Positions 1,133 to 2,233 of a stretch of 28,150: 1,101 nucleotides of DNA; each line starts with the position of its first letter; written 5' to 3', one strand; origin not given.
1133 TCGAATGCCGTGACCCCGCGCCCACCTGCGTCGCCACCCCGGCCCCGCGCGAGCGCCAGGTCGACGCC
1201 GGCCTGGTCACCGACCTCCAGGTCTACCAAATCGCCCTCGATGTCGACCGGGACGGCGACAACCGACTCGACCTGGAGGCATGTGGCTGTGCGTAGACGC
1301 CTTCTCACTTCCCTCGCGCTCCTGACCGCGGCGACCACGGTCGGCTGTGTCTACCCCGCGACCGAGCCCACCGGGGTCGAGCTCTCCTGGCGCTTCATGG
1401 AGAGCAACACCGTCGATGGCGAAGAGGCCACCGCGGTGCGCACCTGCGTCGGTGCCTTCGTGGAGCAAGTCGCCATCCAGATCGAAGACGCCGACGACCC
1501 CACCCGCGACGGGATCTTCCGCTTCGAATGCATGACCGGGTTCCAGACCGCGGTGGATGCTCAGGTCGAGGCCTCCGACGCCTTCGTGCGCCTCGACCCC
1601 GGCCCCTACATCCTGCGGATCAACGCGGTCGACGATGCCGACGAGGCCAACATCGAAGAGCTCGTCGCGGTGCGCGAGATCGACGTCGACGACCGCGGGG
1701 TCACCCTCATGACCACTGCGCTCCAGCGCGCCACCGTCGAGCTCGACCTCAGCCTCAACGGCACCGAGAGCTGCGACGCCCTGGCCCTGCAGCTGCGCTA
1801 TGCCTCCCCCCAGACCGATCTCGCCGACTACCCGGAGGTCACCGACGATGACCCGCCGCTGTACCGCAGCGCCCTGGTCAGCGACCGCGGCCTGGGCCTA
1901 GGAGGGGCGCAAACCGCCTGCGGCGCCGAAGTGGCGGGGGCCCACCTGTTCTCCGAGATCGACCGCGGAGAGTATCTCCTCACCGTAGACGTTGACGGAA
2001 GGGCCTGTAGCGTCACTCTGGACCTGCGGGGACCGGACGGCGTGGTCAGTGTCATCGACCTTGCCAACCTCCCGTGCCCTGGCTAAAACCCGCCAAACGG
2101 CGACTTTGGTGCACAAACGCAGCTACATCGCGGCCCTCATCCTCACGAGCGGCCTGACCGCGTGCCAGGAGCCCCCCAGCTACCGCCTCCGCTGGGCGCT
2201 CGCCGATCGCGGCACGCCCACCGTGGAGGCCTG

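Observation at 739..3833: Tandem array of three paralogous secreted lipoproteins built from a repeated ~90-aa VEL-x-W module, growing 185, 267, 575 aa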

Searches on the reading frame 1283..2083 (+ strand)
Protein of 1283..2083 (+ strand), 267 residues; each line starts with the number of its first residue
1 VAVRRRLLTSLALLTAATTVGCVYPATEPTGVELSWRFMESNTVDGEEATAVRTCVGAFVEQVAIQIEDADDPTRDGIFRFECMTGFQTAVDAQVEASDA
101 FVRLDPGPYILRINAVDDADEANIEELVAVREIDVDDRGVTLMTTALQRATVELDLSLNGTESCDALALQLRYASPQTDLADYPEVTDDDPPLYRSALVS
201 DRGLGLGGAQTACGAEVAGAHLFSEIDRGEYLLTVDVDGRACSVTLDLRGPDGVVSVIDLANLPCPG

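Call 7: search_protein_families(library=pfam, proteins=[window:1283-2083:+], max_evalue=1)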
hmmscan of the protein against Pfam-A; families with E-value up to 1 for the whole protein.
window:1283-2083:+ (267 aa): 0 families

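Call 8: search_protein_families(library=ncbifam, proteins=[window:1283-2083:+], max_evalue=1)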
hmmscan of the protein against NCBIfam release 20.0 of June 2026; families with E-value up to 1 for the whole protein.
window:1283-2083:+ (267 aa): 2 families
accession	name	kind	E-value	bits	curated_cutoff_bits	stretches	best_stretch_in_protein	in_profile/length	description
NF007785.0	PRK10476.1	equivalog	0.099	11.4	376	1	90-170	65-146/347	multidrug transporter subunit MdtN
NF041033.1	NurA_Sulf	equivalog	0.22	10.7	400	1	94-128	245-279/331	DNA double-strand break repair nuclease NurA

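Call 19: find_homologous_proteins(query=window:1283-2083:+)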
Query window:1283-2083:+ (267 aa): 75 proteins with E <= 0.001 among 4017 candidates.
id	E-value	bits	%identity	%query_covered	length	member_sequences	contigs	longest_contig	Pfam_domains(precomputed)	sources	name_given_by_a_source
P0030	9.5e-168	574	100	99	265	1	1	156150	-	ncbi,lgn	ncbi:MAG: hypothetical protein AAF799_32325 [Myxococcota bacterium]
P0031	5.8e-134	463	80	99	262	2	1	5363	-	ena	-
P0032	6.2e-94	332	61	93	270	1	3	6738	-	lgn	-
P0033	5.8e-92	326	59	98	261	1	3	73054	-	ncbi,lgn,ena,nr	ncbi:MAG: hypothetical protein H6712_30940 [Myxococcales bacterium]|nr:hypothetical protein [Myxococ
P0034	5.8e-91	322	57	96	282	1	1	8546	-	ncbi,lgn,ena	-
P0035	1.3e-89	318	56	97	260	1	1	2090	-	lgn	-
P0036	3.3e-89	317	59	93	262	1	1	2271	-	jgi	jgi:hypothetical protein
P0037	1.7e-88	314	56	94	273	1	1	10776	-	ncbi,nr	ncbi:MAG: hypothetical protein KDK70_07930 [Myxococcales bacterium]|nr:hypothetical protein [Myxococ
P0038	2.1e-88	314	58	92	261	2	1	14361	-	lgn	-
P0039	2.5e-88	314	60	92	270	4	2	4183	-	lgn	-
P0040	4.3e-88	313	57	96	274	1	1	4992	-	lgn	-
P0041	6.9e-86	306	56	99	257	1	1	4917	-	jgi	-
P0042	9.6e-86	305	57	98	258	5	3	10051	-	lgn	-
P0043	1.2e-85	305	55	96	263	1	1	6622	-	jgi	-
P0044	1.9e-84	301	56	98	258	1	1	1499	-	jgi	jgi:hypothetical protein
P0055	1.5e-80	288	55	96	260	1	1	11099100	-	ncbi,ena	-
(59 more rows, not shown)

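Call 34: predict_structure(alignment_id=A1)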
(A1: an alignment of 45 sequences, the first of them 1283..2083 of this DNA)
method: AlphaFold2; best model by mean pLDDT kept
length: 267 residues; sequences in the alignment: 45
mean_pLDDT: 92.2   pTM: 0.83
mean pLDDT of the five models: 92.2, 91.4, 90.4, 90.3, 89.0
residues with pLDDT >= 90: 212; 70-90: 42; 50-70: 13; < 50: 0
segments of 3 or more residues with pLDDT < 50: none
pLDDT, mean of each block of 10 residues (from residue 1): 70 75 72 96 97 97 98 97 87 80 97 96 93 95 95 98 97 97 91 98 98 97 98 97 96 93 79
secondary structure, 60 per line:
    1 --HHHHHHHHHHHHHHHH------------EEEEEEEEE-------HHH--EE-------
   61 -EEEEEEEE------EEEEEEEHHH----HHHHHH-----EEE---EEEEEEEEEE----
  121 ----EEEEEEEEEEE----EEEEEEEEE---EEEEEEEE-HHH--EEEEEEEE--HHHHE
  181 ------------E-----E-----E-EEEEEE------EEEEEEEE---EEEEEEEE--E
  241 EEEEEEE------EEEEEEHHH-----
elements in order: H3-18 E31-39 E62-69 E76-82 H90-95 E101-103 E107-116 E125-135 E140-148 E152-159 E166-173 H176-179 E207-212 E219-226 E230-237 E240-247 E254-259
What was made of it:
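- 1373..1687 (+): B1 beta-sandwich (aa 31-135). The two invariant Cys, C55 and C83, are inferred to form a disulfide. AlphaFold model with pLDDT 92.2 (call 34).
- Folds: B model pLDDT 92.2 with two sandwiches (call 34).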

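Call 56: find_encoding_contigs(protein=P0030, flank=10000, max_places=3)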
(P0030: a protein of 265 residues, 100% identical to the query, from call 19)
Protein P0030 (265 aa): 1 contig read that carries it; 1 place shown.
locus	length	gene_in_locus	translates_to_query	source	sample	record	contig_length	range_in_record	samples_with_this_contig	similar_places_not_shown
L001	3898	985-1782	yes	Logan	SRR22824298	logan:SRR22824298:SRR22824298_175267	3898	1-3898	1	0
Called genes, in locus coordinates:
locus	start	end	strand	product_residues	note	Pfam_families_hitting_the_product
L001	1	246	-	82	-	?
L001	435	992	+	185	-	-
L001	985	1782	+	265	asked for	-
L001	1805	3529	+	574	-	-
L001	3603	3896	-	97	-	?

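Call 61: search_solved_structures(query=A1, max_evalue=1)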
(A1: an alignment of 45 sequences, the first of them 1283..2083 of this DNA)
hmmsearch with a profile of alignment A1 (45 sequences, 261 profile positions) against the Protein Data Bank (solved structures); distinct sequences matched with E-value up to 1: 1.
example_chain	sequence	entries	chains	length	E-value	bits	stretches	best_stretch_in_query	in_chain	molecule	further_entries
4v4c_B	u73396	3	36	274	0.1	14.9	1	201-245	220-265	Pyrogallol hydroxytransferase small subunit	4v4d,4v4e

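Call 81: find_encoding_contigs(protein=P0055, flank=10000, max_places=1)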
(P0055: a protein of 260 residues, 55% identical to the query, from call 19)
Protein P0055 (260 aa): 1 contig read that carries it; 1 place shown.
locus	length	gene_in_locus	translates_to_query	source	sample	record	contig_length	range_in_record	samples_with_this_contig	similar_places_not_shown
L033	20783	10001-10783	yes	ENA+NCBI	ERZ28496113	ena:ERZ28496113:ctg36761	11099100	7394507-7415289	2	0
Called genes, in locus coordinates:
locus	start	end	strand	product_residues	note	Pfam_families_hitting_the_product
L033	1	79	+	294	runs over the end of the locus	-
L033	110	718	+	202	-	PF16697:Yop-YscD_cpl, PF00498:FHA, PF00196:GerE, PF08281:Sigma70_r4_2 (weak), PF13384:HTH_23 (weak)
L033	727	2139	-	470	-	PF25390:WD40_RLD, PF25384:Alsin_RLD (faint), PF00415:RCC1 (weak), PF25390:WD40_RLD, PF13540:RCC1_2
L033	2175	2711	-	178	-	-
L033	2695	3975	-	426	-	PF07394:DUF1501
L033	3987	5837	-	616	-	PF07583:PSCyt2 (weak)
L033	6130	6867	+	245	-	-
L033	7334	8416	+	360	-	-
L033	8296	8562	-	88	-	-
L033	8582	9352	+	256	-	-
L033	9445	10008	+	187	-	-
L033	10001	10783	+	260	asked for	-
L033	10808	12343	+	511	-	-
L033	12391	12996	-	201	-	PF13620:CarboxypepD_reg, PF13715:CarbopepD_reg_2 (weak)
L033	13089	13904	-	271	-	-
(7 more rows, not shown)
